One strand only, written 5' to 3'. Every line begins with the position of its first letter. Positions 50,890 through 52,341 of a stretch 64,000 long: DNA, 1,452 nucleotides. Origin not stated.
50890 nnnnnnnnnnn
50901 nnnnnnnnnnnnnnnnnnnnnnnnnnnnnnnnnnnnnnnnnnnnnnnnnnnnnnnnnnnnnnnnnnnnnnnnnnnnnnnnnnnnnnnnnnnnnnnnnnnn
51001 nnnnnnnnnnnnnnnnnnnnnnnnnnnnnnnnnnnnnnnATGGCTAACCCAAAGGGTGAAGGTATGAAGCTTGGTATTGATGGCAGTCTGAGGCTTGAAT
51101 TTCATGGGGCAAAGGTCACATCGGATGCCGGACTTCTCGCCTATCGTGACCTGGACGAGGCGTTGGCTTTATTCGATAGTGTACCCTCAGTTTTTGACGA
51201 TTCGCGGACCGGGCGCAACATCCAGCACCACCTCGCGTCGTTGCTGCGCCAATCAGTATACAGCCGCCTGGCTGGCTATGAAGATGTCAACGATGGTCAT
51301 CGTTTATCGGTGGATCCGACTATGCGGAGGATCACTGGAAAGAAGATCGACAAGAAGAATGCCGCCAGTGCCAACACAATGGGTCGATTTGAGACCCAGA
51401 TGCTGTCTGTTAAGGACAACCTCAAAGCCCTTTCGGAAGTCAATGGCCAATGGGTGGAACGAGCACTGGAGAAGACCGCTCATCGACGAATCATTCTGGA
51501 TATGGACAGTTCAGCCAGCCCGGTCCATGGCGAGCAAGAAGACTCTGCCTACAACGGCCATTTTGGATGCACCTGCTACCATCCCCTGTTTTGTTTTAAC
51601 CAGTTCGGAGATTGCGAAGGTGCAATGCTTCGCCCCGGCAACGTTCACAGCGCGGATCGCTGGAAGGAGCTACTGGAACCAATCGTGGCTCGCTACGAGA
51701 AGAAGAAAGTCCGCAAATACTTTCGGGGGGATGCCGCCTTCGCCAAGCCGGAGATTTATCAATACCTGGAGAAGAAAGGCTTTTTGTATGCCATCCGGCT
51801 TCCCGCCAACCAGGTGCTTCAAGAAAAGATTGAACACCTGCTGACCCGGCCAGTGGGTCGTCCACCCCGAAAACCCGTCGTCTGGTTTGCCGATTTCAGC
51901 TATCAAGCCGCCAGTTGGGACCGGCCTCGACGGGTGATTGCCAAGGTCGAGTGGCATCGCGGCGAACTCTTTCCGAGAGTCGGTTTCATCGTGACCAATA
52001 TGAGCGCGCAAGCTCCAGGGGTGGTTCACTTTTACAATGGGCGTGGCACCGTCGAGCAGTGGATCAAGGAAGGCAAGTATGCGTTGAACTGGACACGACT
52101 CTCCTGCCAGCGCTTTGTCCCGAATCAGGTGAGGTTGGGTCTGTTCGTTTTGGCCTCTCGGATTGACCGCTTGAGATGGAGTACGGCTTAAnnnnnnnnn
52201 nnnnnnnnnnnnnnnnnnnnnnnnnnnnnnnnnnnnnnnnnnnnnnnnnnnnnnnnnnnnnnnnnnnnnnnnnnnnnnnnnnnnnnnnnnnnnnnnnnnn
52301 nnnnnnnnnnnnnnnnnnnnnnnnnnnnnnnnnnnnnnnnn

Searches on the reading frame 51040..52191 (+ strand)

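Call 22: search_protein_families(library=pfam, proteins=[window:51040-52191:+], max_evalue=0.00001)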
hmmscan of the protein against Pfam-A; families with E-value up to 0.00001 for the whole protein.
window:51040-52191:+ (383 aa): 2 families
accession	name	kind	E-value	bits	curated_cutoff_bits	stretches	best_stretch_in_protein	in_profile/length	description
PF13701.12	DDE_Tnp_1_4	-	1.8e-108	363.1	34.7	1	16-373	8-367/435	Transposase DDE domain group 1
PF01609.27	DDE_Tnp_1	-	5e-22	79.1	23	1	150-372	4-197/200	Transposase DDE domain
